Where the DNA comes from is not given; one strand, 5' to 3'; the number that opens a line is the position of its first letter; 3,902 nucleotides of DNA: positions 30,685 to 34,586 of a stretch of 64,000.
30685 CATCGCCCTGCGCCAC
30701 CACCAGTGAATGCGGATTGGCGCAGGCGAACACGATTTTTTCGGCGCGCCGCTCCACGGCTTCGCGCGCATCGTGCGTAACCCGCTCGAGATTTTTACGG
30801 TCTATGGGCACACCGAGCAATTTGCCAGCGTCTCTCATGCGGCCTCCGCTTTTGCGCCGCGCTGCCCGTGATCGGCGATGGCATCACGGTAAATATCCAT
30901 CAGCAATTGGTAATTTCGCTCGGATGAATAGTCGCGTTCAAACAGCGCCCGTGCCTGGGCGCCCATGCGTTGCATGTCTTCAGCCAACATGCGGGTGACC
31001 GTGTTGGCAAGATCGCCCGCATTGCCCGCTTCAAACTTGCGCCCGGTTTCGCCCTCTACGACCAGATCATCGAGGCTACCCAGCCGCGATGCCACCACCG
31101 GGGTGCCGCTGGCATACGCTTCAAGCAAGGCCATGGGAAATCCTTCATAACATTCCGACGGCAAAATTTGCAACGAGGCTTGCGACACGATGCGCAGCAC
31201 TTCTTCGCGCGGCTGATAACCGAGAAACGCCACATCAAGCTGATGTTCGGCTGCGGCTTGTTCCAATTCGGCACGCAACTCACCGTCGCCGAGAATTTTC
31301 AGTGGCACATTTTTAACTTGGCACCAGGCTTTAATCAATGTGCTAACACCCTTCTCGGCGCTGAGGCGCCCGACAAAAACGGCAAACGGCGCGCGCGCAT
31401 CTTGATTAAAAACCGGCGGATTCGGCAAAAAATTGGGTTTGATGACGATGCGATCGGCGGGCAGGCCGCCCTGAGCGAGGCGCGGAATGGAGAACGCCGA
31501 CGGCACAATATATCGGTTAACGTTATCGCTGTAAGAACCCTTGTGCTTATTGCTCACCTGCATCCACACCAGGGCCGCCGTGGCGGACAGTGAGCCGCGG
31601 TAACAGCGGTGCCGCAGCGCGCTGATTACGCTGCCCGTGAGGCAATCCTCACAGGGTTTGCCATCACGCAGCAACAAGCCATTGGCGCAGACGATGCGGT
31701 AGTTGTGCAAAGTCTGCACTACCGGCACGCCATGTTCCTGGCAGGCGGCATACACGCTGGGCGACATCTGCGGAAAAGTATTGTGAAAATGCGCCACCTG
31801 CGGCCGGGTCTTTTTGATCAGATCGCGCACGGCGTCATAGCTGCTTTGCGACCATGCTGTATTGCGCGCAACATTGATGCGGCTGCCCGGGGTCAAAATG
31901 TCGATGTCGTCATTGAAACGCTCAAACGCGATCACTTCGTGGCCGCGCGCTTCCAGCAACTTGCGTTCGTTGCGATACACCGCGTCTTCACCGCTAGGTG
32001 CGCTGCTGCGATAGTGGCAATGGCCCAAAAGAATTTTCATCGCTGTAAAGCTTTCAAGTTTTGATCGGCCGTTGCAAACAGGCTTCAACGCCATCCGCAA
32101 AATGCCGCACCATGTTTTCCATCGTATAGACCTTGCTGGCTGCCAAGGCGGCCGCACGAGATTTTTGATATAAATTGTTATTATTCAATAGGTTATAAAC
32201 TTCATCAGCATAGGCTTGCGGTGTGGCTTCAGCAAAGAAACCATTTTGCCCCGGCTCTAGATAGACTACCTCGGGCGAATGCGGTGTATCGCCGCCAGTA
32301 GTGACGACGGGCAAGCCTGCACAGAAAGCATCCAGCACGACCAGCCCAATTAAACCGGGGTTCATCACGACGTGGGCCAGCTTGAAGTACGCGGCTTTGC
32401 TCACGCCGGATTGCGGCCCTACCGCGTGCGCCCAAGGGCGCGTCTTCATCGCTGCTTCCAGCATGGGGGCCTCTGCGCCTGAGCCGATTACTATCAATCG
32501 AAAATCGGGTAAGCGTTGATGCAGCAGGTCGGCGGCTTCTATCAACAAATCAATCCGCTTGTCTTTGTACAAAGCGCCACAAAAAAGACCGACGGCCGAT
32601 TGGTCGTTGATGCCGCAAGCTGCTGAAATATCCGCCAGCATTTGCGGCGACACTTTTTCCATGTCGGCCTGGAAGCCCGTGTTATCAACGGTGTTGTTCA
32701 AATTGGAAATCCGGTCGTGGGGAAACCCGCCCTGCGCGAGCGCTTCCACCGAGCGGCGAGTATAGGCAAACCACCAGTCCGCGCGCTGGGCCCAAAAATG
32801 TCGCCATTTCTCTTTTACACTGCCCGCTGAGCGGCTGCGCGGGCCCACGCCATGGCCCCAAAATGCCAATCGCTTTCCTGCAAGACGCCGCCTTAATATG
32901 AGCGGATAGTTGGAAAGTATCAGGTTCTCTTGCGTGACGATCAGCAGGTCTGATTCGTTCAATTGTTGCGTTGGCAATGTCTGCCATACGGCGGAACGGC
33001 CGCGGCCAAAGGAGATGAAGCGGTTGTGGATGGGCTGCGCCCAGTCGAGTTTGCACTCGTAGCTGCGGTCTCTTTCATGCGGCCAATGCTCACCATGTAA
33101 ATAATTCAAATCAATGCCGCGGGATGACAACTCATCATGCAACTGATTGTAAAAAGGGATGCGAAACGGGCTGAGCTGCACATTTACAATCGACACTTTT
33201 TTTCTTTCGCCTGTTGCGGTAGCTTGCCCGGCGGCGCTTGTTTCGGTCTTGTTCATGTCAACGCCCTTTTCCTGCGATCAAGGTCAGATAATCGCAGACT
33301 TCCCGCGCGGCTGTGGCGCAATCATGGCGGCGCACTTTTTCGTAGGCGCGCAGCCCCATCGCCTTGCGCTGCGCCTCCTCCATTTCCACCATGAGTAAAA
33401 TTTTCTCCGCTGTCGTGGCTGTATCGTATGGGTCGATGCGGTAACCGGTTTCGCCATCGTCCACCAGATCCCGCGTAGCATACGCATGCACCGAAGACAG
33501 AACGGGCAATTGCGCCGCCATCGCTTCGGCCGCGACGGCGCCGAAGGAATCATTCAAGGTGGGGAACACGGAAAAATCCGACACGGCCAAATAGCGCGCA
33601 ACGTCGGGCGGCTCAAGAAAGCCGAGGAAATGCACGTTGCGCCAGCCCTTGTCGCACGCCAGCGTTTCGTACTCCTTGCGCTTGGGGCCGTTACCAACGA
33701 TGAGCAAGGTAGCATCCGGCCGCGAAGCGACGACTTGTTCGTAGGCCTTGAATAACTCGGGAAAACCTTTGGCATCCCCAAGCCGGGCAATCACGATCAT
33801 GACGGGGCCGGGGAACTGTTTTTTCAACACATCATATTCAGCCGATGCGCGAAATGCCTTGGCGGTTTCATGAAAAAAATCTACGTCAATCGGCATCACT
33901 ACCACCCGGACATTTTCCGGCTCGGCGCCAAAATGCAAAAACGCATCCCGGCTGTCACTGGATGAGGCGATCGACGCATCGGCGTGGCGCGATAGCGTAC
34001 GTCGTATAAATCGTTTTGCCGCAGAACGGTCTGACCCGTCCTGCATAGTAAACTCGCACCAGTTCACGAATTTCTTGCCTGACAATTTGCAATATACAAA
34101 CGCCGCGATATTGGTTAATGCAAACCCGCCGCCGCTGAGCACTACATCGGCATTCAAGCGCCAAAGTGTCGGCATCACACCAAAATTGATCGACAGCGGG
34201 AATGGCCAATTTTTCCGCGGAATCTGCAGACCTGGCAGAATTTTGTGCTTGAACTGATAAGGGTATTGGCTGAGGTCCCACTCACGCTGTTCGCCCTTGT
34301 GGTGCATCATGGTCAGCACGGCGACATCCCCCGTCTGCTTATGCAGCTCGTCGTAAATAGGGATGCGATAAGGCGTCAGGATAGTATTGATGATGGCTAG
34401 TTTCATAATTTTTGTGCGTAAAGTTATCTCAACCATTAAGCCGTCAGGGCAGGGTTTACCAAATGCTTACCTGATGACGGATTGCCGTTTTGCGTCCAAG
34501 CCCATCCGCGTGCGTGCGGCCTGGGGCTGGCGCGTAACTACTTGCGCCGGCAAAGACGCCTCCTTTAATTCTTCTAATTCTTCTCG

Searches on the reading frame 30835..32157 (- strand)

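Call 9: search_protein_families(library=ncbifam, proteins=[window:30835-32157:-])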
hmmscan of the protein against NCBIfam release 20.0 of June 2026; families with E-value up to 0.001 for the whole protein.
window:30835-32157:- (440 aa): 33 families (the best 25 are shown)
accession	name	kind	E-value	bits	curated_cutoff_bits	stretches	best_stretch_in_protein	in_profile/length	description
TIGR03088.1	stp2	hypoth_equivalog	9.8e-21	74.2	409.05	1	258-425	196-372/374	TIGR03088 family PEP-CTERM/XrtA system glycosyltransferase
NF053787.1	GlcN_PG_synth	equivalog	2.7e-18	66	480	1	256-425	197-358/361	N-acetylglucosaminyl phosphatidylglycerol synthase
NF041876.1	EPS_EpsE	equivalog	1.3e-17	64.2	400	1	253-416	210-386/389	exopolysaccharide biosynthesis GT4 family glycosyltransferase EpsE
TIGR02149.1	glgA_Coryne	subfamily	4.8e-17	62.2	302.4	1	251-425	199-389/391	glycogen synthase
TIGR03999.1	thiol_BshA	equivalog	7.3e-17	61.4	273.7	1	275-426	218-373/375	N-acetyl-alpha-D-glucosaminyl L-malate synthase BshA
NF047684.1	TeichurnBiosyTuaC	equivalog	2.1e-15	56.6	550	1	259-427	222-390/391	teichuronic acid biosynthesis protein TuaC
NF007396.0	PRK09922.1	equivalog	2.3e-15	56.3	385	1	251-411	178-344/361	lipopolysaccharide 1,6-galactosyltransferase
TIGR04063.1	stp3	hypoth_equivalog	1.2e-14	54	442.05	1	261-426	218-395/397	TIGR04063 family PEP-CTERM/XrtA system glycosyltransferase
TIGR03449.1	mycothiol_MshA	equivalog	4.1e-14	52.3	462.5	1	259-428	223-405/406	D-inositol-3-phosphate glycosyltransferase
NF012028.0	PRK15484.1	subfamily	9.4e-14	51.3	618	1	197-414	124-366/380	lipopolysaccharide N-acetylglucosaminyltransferase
TIGR02095.1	glgA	subfamily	4.4e-13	48.7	328.45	1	252-424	290-475/477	glycogen/starch synthase, ADP-glucose type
NF038298.1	EPS_HpsO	equivalog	1.3e-11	43.9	575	1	260-396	205-355/388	hormogonium polysaccharide biosynthesis glycosyltransferase HpsO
NF050056.1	ProtGlycPglH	equivalog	6.7e-11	41.9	600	1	242-398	160-324/354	GalNAc-alpha-(1->4)-GalNAc-alpha-(1->3)-diNAcBac-PP-undecaprenol alpha-1,4-N-acetyl-D-galactosaminyltransferase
TIGR04157.1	glyco_rSAM_CFB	subfamily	7.1e-11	41.7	400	1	258-416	229-399/406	TIGR04157 family glycosyltransferase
NF050063.1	ProtGlycPglJ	equivalog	3.7e-10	39.5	500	1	254-403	192-342/363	N-acetylgalactosamine-N,N'-diacetylbacillosaminyl-diphospho-undecaprenol 4-alpha-N-acetylgalactosaminyltransferase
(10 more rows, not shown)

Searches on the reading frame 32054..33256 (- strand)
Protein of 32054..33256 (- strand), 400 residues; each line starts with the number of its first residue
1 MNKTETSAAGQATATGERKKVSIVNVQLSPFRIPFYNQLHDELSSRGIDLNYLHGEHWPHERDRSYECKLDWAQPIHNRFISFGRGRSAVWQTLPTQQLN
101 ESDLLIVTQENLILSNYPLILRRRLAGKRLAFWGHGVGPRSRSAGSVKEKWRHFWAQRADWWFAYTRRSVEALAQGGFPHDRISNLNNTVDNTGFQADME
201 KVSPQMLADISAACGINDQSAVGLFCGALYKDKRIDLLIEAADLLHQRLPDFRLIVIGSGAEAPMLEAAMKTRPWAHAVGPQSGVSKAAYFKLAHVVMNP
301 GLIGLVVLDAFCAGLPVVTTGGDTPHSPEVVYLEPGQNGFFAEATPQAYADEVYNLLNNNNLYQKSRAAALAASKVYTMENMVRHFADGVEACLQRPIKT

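Call 9: search_protein_families(library=ncbifam, proteins=[window:32054-33256:-])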
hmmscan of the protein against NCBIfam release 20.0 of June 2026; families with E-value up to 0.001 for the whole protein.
window:32054-33256:- (400 aa): 13 families
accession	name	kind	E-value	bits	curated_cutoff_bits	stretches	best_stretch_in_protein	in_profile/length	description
TIGR04063.1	stp3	hypoth_equivalog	4.9e-11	42.1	442.05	1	173-371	172-372/397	TIGR04063 family PEP-CTERM/XrtA system glycosyltransferase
NF053787.1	GlcN_PG_synth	equivalog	4.8e-09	35.5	480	1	197-387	173-353/361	N-acetylglucosaminyl phosphatidylglycerol synthase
NF049988.1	MGlcDAGSynMgs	equivalog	1.2e-08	34.7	400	1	203-385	196-379/398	alpha-monoglucosyldiacylglycerol synthase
TIGR03449.1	mycothiol_MshA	equivalog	1.2e-08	34.3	462.5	1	196-385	196-395/406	D-inositol-3-phosphate glycosyltransferase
TIGR03999.1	thiol_BshA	equivalog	3.5e-08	32.8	273.7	1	198-388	177-368/375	N-acetyl-alpha-D-glucosaminyl L-malate synthase BshA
NF007640.0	PRK10307.1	subfamily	1.9e-06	27.1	276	1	157-271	170-280/411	WcaI family glycosyltransferase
TIGR03088.1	stp2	hypoth_equivalog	2.4e-06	26.8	409.05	1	179-388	158-368/374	TIGR03088 family PEP-CTERM/XrtA system glycosyltransferase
TIGR04157.1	glyco_rSAM_CFB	subfamily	9.9e-05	21.5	400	1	211-272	218-279/406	TIGR04157 family glycosyltransferase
NF038295.1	EPS_HpsP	equivalog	0.00012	21.3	550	1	208-378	195-372/388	hormogonium polysaccharide biosynthesis glycosyltransferase HpsP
NF038011.1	PelF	equivalog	0.00024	20.3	100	1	304-386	397-485/489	GT4 family glycosyltransferase PelF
NF012028.0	PRK15484.1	subfamily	0.0004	19.6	618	1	192-390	167-375/380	lipopolysaccharide N-acetylglucosaminyltransferase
TIGR04047.1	MSMEG_0565_glyc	hypoth_equivalog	0.0004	19.6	259.85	0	221-379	194-360/373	MSMEG_0565 family glycosyltransferase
NF047880.1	glyco_SdgA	exception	0.00098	17.8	800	0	228-382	323-479/488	serine-aspartate repeat adhesin O-glycosyltransferase SdgA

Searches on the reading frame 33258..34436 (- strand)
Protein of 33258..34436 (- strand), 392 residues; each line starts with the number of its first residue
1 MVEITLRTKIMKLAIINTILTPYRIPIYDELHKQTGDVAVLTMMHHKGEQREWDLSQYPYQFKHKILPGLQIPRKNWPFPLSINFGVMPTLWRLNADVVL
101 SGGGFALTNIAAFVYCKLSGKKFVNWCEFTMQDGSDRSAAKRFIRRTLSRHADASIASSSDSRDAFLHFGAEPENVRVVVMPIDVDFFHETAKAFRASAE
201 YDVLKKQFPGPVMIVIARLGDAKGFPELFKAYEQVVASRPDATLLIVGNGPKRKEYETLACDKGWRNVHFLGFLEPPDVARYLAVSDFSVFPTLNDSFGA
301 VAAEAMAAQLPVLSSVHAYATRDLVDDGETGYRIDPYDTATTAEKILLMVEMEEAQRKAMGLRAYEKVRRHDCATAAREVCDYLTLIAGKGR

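Call 12: search_protein_families(library=ncbifam, max_evalue=1e-8, proteins=[window:33258-34436:-])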
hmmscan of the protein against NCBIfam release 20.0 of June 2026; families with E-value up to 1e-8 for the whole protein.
window:33258-34436:- (392 aa): 16 families
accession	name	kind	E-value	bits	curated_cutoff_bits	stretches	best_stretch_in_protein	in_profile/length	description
TIGR03999.1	thiol_BshA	equivalog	3.1e-21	75.7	273.7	1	152-370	145-355/375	N-acetyl-alpha-D-glucosaminyl L-malate synthase BshA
TIGR03449.1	mycothiol_MshA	equivalog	3.3e-18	65.8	462.5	1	135-381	148-397/406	D-inositol-3-phosphate glycosyltransferase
TIGR03088.1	stp2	hypoth_equivalog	2.3e-17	63.1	409.05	1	133-371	118-356/374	TIGR03088 family PEP-CTERM/XrtA system glycosyltransferase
NF041876.1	EPS_EpsE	equivalog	1.5e-16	60.7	400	1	173-370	185-378/389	exopolysaccharide biosynthesis GT4 family glycosyltransferase EpsE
TIGR04063.1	stp3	hypoth_equivalog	2.6e-16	59.5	442.05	1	130-369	136-376/397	TIGR04063 family PEP-CTERM/XrtA system glycosyltransferase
NF050063.1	ProtGlycPglJ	equivalog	1.3e-14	54.2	500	1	138-384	131-363/363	N-acetylgalactosamine-N,N'-diacetylbacillosaminyl-diphospho-undecaprenol 4-alpha-N-acetylgalactosaminyltransferase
TIGR04157.1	glyco_rSAM_CFB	subfamily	1.7e-14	53.6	400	1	211-337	228-351/406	TIGR04157 family glycosyltransferase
NF053787.1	GlcN_PG_synth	equivalog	2.8e-13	49.5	480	1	139-371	132-342/361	N-acetylglucosaminyl phosphatidylglycerol synthase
TIGR02149.1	glgA_Coryne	subfamily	3.3e-13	49.5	302.4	1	143-368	136-370/391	glycogen synthase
TIGR04047.1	MSMEG_0565_glyc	hypoth_equivalog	7e-13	48.4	259.85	1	178-379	163-366/373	MSMEG_0565 family glycosyltransferase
NF038295.1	EPS_HpsP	equivalog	1.6e-12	47.2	550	1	177-371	177-370/388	hormogonium polysaccharide biosynthesis glycosyltransferase HpsP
NF047880.1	glyco_SdgA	exception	3.2e-12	45.8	800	1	198-367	303-470/488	serine-aspartate repeat adhesin O-glycosyltransferase SdgA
NF047684.1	TeichurnBiosyTuaC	equivalog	5.8e-12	45.2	550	1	172-371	181-372/391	teichuronic acid biosynthesis protein TuaC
NF049988.1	MGlcDAGSynMgs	equivalog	1.4e-10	41.1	400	1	183-333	185-336/398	alpha-monoglucosyldiacylglycerol synthase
NF012028.0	PRK15484.1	subfamily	2.5e-09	36.7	618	1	211-354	194-346/380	lipopolysaccharide N-acetylglucosaminyltransferase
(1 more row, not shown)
